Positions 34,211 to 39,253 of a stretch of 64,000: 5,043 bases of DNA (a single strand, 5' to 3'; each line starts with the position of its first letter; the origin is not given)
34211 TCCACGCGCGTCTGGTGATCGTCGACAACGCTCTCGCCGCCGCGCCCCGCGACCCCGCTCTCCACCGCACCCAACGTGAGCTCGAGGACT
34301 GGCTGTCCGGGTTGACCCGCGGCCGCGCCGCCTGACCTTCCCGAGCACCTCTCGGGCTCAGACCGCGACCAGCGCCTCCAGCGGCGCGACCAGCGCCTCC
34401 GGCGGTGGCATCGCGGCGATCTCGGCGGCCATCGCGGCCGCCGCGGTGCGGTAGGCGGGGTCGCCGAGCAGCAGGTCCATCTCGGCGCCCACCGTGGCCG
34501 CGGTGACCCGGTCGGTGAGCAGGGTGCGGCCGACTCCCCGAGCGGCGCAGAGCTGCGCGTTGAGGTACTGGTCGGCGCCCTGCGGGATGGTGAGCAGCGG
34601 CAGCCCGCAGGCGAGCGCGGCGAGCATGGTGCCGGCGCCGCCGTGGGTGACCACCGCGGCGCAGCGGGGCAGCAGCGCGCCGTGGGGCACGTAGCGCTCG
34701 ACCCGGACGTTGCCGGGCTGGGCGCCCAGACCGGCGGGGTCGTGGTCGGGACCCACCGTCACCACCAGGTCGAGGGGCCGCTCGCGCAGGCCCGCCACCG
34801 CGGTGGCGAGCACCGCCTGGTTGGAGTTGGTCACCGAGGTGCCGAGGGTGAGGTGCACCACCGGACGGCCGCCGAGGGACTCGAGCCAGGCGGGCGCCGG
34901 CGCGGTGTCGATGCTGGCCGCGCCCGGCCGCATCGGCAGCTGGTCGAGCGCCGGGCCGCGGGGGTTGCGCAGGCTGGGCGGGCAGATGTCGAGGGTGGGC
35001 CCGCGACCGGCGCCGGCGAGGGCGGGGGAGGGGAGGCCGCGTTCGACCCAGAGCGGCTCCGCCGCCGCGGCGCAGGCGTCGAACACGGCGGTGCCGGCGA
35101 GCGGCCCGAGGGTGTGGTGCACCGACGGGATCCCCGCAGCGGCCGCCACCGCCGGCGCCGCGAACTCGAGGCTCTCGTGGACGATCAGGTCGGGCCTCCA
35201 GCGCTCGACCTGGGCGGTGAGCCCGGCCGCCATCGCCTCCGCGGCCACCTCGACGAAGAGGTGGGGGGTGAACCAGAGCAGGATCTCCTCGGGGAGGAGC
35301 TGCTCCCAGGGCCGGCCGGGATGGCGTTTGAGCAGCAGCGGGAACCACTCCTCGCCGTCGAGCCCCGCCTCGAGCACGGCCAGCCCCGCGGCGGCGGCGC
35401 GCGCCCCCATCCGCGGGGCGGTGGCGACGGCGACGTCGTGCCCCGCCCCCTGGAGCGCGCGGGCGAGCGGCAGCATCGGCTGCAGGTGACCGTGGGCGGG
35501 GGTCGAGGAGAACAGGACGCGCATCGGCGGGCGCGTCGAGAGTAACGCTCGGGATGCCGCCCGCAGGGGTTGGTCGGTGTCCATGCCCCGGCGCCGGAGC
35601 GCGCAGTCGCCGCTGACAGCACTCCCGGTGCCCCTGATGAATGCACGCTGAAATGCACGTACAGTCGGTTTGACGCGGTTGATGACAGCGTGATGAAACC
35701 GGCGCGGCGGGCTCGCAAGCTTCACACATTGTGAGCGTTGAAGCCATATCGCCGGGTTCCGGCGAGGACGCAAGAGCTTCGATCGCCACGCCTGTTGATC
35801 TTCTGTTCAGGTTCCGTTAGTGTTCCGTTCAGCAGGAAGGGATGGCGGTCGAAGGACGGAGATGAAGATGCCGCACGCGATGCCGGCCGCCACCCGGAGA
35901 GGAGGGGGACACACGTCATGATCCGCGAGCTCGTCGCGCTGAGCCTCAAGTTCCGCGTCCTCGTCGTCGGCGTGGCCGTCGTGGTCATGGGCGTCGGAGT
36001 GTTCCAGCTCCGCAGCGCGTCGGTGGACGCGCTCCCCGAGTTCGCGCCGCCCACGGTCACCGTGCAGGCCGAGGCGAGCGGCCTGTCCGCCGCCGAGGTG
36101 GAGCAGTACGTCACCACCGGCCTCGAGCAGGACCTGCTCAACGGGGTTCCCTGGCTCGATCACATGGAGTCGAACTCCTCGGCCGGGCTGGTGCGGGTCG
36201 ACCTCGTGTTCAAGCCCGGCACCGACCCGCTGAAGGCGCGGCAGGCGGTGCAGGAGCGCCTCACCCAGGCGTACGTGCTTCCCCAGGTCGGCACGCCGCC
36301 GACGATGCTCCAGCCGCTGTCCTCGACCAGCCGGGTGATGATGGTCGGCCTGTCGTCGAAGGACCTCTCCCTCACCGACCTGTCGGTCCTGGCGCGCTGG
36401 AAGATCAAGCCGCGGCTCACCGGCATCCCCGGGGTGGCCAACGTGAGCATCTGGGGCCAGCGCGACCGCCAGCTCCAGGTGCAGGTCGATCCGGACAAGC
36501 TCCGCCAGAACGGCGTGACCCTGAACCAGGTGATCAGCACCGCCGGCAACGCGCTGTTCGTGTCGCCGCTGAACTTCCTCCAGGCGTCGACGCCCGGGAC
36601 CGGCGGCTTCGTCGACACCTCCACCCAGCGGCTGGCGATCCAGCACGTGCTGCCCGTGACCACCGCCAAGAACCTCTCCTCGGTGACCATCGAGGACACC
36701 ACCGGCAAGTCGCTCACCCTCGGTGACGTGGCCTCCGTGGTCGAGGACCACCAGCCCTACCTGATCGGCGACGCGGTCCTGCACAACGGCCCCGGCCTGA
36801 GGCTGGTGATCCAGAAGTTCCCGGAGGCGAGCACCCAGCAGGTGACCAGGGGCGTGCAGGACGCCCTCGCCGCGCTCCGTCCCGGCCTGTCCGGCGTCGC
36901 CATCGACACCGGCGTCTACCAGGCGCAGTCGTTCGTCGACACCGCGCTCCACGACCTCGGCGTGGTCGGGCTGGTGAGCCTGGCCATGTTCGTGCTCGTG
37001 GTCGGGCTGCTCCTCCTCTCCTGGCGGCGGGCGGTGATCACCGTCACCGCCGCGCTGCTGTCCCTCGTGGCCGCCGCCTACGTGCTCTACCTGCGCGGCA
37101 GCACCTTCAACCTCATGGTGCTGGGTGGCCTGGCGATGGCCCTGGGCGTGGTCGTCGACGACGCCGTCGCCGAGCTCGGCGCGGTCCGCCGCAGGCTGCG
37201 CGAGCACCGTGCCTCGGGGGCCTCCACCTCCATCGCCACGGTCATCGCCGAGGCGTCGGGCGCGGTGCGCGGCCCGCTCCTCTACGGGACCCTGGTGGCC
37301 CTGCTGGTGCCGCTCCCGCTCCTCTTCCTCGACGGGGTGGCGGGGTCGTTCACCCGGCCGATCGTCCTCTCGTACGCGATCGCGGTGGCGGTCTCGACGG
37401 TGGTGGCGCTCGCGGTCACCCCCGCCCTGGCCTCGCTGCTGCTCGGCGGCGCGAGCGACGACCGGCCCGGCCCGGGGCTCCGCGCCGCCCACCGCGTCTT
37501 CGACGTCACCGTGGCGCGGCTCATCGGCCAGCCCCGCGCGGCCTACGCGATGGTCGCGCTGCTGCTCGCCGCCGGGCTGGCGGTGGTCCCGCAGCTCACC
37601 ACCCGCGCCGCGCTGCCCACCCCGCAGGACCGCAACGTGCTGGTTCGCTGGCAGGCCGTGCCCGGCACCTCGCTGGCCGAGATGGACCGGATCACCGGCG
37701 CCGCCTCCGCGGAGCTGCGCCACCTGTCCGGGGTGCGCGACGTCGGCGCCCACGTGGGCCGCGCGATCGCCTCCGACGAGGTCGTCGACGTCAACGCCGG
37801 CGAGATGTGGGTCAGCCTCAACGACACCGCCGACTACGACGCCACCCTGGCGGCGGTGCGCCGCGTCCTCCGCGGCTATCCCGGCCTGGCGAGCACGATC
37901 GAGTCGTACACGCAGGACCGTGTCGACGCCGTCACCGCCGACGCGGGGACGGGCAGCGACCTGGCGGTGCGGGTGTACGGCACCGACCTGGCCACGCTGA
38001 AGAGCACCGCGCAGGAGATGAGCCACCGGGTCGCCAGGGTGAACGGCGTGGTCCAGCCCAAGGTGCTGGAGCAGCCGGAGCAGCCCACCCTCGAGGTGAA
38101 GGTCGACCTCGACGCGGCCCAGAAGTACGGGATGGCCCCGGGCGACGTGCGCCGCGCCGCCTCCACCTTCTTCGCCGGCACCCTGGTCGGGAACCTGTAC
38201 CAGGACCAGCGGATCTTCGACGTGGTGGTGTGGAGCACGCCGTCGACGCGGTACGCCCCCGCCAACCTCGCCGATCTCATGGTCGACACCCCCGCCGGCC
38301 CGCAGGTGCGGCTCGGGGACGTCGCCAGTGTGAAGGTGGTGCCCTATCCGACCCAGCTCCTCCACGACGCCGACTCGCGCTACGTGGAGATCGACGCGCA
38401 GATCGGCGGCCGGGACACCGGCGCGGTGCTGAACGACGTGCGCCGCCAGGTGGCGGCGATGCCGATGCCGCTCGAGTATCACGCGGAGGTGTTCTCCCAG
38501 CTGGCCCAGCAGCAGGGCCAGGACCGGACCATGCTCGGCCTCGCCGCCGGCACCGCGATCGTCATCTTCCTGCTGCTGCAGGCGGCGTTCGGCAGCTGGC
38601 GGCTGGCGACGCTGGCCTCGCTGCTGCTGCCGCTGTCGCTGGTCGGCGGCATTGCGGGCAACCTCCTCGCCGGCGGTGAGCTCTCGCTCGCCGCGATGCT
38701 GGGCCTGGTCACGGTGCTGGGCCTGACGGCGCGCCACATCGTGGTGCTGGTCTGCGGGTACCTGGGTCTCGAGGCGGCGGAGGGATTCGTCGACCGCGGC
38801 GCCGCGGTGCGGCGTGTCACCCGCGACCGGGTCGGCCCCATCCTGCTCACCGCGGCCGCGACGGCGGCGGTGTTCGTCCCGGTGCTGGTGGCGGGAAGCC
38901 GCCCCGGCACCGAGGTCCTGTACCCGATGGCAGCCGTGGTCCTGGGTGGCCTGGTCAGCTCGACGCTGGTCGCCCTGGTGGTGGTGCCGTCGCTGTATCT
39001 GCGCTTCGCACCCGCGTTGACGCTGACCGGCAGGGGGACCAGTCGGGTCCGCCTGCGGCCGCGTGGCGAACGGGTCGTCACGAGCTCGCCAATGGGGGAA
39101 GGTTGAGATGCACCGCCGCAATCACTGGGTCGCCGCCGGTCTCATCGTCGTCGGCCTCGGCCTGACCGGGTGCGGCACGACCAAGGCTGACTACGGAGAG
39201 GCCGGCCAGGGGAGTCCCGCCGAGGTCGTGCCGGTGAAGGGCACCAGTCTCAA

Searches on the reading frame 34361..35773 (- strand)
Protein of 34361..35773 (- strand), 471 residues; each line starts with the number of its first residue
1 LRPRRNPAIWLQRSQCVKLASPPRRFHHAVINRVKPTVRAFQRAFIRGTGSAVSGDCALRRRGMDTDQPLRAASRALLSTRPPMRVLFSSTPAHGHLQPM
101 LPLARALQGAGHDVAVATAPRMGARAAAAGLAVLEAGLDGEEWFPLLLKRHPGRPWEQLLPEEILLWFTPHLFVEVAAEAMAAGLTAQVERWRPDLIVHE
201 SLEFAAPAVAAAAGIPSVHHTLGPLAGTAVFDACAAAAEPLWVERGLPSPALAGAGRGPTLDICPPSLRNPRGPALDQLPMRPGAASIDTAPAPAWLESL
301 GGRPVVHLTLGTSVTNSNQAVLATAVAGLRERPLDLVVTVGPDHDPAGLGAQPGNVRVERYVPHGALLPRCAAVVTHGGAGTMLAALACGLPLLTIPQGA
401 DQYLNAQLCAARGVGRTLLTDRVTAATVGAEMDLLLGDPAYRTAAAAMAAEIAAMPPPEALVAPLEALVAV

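Call 31: search_protein_families(library=pfam, proteins=[window:34361-35773:-], max_evalue=0.001)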
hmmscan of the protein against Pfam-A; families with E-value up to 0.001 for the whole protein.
window:34361-35773:- (471 aa): 6 families
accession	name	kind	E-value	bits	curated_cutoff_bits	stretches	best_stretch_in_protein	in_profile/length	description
PF06722.18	EryCIII-like_C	-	1.8e-30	106.3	31.7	1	337-468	15-145/145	Erythromycin biosynthesis protein CIII-like, C-terminal domain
PF21036.3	EryCIII-like_N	-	3e-16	60.2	27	1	106-282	2-188/216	Erythromycin biosynthesis protein CIII-like, N-terminal domain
PF00201.24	UDPGT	-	3.3e-12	46.4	19.5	1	296-445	268-415/499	UDP-glucoronosyl and UDP-glucosyl transferase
PF04101.22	Glyco_tran_28_C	-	1.4e-08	35.4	22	1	355-447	55-152/166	Glycosyltransferase family 28 C-terminal domain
PF03033.26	Glyco_transf_28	-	0.00012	22.7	26.2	1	95-202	10-120/139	Glycosyltransferase family 28 N-terminal domain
PF13439.12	Glyco_transf_4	-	0.00013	22.5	28.5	0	103-220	11-102/170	Glycosyltransferase Family 4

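Call 65: search_protein_families(library=ncbifam, proteins=[window:34361-35773:-], max_evalue=0.001)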
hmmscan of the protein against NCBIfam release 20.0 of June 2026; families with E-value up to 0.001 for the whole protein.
window:34361-35773:- (471 aa): 6 families
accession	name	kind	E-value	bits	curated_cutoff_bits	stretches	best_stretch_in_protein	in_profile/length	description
TIGR04516.1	glycosyl_450act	subfamily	9.2e-53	179.8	440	2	260-470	206-415/418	activator-dependent family glycosyltransferase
TIGR01426.2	MGT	subfamily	2.6e-41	142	260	2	291-452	214-374/393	macrolide family glycosyltransferase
NF033129.1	macro_glyco_Mgt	subfamily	5.5e-24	84.9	700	1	284-453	207-376/393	macrolide-inactivating glycosyltransferase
NF000362.1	self_GT_OleI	exception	5.9e-23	81.7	700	1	295-454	247-405/424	OleI family self-immunity macrolide glycosyltransferase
NF000354.1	glycotrans_Rgt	equivalog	1.7e-05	24.1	800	1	289-452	224-386/411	rifamycin-inactivating glycosyltransferase Rgt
TIGR01133.1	murG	equivalog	0.00057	19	250.25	1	372-451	257-339/353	undecaprenyldiphospho-muramoylpentapeptide beta-N-acetylglucosaminyltransferase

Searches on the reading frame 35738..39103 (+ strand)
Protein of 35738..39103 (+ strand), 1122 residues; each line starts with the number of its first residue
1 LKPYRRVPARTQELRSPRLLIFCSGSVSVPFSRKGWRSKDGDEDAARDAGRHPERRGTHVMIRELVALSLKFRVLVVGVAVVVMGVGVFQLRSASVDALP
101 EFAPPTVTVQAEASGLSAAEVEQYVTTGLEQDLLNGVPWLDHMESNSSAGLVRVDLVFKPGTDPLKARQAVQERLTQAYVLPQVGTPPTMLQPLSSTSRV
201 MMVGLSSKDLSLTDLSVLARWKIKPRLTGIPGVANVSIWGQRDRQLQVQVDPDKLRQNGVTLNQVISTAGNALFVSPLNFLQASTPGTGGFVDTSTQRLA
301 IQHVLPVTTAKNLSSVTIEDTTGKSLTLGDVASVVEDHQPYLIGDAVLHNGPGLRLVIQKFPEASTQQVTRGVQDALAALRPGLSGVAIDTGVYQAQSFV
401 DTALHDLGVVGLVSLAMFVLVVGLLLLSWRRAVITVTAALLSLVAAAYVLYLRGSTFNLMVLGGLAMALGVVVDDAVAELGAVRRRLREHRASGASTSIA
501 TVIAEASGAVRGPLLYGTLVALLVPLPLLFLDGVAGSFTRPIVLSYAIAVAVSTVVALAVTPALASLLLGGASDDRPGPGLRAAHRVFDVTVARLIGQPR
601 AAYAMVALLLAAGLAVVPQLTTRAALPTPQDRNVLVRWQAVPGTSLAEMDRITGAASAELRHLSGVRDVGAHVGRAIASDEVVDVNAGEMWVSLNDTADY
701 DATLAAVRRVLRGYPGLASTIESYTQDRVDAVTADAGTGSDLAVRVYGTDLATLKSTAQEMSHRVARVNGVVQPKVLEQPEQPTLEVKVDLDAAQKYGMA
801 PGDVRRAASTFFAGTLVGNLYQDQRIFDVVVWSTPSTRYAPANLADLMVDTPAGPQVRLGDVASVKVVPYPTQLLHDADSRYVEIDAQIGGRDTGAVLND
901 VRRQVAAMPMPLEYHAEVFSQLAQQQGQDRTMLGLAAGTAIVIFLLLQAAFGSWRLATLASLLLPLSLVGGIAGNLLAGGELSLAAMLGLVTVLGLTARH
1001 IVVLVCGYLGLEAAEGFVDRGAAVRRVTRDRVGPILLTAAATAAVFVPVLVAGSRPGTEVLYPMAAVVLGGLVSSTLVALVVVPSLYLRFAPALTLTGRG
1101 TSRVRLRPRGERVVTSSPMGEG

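Call 64: search_protein_families(library=pfam, proteins=[window:35738-39103:+], max_evalue=0.001)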
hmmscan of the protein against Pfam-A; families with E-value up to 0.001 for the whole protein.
window:35738-39103:+ (1122 aa): 1 family
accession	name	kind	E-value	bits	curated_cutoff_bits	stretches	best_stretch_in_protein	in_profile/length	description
PF00873.25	ACR_tran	-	1.6e-169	566.2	28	1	66-1090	2-1020/1021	AcrB/AcrD/AcrF family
